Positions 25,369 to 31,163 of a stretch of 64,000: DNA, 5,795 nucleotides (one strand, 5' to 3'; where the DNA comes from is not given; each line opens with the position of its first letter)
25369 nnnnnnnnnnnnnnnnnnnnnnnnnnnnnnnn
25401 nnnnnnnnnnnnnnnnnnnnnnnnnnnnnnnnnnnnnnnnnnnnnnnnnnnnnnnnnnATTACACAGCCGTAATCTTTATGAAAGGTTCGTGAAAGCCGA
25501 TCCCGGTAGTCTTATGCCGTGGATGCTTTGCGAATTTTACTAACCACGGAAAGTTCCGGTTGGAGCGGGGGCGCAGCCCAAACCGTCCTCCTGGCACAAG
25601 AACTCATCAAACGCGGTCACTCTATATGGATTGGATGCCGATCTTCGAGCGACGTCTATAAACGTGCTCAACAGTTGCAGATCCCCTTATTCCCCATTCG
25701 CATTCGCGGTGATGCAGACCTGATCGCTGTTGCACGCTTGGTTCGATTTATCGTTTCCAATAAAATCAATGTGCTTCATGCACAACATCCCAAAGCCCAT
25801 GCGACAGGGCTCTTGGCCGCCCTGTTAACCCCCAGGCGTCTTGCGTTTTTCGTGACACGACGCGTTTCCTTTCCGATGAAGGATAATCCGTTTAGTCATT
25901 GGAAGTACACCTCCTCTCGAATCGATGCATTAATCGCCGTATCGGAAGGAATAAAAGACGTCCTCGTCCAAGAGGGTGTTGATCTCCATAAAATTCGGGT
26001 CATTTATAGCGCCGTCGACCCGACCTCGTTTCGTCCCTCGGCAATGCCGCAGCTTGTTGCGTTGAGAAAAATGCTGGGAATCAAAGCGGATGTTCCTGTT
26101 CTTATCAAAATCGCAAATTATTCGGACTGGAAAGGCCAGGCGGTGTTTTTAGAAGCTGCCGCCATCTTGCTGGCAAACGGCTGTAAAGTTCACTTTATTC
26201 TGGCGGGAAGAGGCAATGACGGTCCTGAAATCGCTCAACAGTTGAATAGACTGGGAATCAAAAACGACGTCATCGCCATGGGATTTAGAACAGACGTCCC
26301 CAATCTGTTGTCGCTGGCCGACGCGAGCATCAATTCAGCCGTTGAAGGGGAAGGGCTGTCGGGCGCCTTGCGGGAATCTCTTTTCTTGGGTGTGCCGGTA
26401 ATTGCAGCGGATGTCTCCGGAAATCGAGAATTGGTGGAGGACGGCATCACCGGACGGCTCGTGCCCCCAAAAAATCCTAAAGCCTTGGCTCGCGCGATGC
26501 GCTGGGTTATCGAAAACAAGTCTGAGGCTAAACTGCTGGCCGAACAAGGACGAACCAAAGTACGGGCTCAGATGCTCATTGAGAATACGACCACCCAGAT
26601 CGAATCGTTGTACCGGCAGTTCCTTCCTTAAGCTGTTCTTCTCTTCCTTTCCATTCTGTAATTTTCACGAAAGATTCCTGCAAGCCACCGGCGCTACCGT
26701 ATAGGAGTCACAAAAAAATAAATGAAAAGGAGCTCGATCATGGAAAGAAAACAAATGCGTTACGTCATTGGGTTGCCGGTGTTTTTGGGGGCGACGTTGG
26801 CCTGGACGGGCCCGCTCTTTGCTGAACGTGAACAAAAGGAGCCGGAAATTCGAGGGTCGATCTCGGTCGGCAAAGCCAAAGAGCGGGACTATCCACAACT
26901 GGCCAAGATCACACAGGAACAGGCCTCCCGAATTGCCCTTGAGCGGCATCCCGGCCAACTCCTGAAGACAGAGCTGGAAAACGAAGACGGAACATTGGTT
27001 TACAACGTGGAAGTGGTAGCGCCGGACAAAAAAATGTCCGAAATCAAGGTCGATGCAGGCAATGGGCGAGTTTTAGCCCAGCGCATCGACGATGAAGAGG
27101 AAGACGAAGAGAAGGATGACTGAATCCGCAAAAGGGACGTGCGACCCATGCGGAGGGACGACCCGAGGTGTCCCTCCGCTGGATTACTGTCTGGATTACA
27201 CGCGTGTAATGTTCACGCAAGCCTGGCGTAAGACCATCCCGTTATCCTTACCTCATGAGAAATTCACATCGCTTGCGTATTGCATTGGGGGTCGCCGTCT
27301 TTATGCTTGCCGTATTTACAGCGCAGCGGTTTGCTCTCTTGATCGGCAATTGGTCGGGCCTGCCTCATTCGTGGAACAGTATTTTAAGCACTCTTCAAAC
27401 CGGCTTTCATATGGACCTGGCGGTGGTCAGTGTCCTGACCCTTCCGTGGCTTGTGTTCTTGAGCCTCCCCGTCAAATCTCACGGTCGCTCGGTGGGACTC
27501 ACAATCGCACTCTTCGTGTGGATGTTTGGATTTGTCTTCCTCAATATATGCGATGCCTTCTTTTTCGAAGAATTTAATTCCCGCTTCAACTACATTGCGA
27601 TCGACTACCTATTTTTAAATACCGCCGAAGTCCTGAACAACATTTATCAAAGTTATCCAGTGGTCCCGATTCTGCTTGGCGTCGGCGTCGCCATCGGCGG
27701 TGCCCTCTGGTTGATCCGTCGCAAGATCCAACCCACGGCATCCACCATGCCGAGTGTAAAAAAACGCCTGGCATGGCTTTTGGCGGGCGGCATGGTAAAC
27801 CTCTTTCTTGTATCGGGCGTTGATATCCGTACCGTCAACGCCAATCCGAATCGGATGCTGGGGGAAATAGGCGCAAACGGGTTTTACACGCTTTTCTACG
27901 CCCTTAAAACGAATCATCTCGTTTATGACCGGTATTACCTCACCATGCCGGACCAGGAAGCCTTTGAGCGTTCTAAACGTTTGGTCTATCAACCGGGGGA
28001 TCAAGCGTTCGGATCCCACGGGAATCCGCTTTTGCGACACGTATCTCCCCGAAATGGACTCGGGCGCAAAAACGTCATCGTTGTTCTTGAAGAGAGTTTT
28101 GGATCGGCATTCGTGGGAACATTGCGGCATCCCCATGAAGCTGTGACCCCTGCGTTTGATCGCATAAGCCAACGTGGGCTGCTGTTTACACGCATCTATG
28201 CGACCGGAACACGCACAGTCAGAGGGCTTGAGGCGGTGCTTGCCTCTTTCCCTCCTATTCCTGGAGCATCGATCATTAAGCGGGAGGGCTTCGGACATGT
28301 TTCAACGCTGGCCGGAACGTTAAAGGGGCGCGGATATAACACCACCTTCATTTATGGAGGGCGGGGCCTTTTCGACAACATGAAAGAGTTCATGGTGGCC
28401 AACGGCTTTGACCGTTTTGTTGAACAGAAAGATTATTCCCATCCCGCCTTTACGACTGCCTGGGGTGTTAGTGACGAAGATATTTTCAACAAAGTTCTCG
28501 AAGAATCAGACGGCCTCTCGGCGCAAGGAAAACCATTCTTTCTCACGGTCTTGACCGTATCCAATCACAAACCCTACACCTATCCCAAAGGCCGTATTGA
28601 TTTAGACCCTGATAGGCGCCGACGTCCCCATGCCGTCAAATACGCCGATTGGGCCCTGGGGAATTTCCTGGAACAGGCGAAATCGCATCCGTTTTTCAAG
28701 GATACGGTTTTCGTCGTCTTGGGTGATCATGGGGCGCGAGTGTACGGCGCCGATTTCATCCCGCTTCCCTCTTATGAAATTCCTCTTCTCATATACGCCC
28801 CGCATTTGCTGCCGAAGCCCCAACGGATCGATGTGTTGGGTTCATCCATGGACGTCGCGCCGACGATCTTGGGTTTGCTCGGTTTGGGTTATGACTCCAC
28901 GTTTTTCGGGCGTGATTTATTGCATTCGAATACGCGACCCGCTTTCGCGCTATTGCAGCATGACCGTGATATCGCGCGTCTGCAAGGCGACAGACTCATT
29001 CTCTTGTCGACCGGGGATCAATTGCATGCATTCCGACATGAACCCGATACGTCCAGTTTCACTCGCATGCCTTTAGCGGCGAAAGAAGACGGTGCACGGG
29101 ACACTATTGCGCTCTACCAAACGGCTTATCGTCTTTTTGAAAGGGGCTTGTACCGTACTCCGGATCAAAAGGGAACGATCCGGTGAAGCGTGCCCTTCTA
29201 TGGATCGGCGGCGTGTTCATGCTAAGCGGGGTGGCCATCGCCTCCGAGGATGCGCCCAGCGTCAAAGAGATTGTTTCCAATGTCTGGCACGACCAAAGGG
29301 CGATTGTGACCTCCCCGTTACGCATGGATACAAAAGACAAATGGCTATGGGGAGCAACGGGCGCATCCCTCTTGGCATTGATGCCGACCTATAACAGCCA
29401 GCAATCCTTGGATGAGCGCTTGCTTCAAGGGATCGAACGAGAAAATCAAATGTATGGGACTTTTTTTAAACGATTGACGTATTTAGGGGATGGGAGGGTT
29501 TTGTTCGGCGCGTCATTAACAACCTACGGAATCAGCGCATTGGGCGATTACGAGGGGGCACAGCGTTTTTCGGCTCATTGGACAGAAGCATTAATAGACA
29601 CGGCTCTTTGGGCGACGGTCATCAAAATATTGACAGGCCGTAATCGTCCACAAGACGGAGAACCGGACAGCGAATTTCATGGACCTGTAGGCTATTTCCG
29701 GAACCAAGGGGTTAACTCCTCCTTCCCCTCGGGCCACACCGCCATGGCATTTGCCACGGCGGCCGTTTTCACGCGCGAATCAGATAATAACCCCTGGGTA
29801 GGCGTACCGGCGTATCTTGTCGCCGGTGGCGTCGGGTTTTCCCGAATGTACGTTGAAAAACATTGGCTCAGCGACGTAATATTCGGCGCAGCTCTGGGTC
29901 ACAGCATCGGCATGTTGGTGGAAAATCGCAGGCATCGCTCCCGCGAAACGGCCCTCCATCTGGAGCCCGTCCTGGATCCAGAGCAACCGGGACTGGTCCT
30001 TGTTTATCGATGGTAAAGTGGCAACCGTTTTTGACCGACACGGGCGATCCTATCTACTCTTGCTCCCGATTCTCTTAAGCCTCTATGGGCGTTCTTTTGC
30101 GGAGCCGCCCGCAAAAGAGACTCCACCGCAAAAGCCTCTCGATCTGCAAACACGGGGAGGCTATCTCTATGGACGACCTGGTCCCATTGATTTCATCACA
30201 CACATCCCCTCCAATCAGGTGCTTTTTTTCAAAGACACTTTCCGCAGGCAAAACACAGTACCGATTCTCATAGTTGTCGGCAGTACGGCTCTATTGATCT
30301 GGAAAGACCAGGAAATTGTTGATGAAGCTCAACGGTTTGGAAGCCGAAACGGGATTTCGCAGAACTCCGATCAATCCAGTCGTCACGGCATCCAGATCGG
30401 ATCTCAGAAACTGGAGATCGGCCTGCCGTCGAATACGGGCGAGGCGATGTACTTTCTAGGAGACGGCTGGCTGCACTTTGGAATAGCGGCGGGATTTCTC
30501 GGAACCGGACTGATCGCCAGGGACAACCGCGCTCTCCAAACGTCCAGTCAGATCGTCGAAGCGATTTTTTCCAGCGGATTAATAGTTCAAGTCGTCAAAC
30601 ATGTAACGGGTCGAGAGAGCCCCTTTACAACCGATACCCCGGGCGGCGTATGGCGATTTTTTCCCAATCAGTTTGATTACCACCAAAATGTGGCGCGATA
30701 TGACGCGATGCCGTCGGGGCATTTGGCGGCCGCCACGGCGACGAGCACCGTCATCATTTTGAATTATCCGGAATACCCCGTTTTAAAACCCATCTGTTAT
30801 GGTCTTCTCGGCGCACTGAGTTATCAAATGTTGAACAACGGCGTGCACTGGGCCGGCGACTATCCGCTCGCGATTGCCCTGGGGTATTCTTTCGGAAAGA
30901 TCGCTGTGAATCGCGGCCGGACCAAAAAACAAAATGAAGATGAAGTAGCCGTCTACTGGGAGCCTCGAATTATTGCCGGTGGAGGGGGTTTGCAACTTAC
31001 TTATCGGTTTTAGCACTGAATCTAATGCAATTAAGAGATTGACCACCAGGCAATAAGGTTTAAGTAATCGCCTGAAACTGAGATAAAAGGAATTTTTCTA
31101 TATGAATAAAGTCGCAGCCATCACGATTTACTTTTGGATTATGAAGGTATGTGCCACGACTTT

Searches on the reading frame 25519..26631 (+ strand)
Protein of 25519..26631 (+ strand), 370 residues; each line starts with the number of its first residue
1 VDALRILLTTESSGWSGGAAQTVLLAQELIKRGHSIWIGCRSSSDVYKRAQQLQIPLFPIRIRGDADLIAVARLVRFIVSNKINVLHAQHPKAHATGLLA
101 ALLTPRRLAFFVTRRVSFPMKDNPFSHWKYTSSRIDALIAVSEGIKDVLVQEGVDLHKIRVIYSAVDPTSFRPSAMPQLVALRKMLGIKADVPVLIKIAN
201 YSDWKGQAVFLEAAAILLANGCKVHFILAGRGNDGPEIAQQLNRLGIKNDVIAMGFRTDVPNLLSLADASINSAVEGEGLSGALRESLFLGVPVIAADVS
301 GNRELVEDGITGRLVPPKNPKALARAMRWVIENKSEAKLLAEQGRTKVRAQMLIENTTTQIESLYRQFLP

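Call 81: search_protein_families(library=pfam, proteins=[window:25519-26631:+], max_evalue=0.00001)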
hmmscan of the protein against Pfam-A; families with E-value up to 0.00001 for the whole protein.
window:25519-26631:+ (370 aa): 4 families
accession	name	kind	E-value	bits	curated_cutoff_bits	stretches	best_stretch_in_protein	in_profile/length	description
PF00534.26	Glycos_transf_1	-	8.7e-28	97.4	26.4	1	183-346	6-171/172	Glycosyl transferases group 1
PF13692.12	Glyco_trans_1_4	-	2.1e-27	96.6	27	1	193-333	2-142/142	Glycosyl transferases group 1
PF13439.12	Glyco_transf_4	-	1.4e-20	74.5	28.5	1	16-169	2-169/170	Glycosyltransferase Family 4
PF13579.12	Glyco_trans_4_4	-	1.1e-11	45.7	29.7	1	17-163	2-156/158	Glycosyl transferase 4-like domain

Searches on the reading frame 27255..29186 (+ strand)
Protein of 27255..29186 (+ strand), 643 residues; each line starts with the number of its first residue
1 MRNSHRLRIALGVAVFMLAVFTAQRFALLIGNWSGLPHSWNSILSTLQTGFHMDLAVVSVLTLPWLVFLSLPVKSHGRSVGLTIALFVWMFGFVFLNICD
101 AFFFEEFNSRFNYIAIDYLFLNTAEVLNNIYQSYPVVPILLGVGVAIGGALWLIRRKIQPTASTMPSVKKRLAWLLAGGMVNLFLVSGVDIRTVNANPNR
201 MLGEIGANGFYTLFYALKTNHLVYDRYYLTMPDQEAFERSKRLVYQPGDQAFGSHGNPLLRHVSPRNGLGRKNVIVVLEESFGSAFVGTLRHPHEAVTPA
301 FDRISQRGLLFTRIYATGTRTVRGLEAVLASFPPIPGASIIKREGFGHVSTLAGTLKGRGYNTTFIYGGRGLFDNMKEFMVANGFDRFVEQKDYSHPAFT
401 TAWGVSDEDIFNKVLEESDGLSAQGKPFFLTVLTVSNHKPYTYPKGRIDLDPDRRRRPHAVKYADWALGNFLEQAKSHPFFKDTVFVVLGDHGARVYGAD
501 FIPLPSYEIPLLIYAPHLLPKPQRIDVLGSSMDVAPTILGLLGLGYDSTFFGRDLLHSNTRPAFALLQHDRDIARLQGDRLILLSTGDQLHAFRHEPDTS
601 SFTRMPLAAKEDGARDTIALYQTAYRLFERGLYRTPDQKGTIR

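Call 39: search_protein_families(library=pfam, proteins=[window:27255-29186:+], max_evalue=0.001)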
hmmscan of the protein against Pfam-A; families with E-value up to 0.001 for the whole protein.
window:27255-29186:+ (643 aa): 1 family
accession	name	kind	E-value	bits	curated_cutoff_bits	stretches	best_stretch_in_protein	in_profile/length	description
PF00884.28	Sulfatase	-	3.5e-51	174.7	25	1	272-543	1-300/301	Sulfatase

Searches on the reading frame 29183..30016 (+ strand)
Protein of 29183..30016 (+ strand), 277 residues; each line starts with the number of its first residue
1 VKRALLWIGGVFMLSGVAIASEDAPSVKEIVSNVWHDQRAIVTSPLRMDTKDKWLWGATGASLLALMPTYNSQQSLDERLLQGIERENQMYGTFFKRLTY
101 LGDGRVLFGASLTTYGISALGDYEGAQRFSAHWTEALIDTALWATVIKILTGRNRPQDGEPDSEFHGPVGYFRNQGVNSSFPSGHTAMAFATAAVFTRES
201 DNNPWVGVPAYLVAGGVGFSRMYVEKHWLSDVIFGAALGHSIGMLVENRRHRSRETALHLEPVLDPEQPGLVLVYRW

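Call 39: search_protein_families(library=pfam, proteins=[window:29183-30016:+], max_evalue=0.001)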
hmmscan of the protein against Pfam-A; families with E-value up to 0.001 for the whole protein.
window:29183-30016:+ (277 aa): 2 families
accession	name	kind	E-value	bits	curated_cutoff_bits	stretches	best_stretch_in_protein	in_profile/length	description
PF01569.27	PAP2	-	1.7e-18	67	27.2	1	141-246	13-121/130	PAP2 superfamily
PF14378.12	PAP2_3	-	1.5e-06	28.6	27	1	175-239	121-184/190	PAP2 superfamily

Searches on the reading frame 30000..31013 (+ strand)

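Call 39: search_protein_families(library=pfam, proteins=[window:30000-31013:+], max_evalue=0.001)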
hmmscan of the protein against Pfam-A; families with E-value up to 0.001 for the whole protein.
window:30000-31013:+ (337 aa): 1 family
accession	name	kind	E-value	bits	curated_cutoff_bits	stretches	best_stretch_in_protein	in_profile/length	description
PF01569.27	PAP2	-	2.3e-10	40.8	27.2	1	185-304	5-123/130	PAP2 superfamily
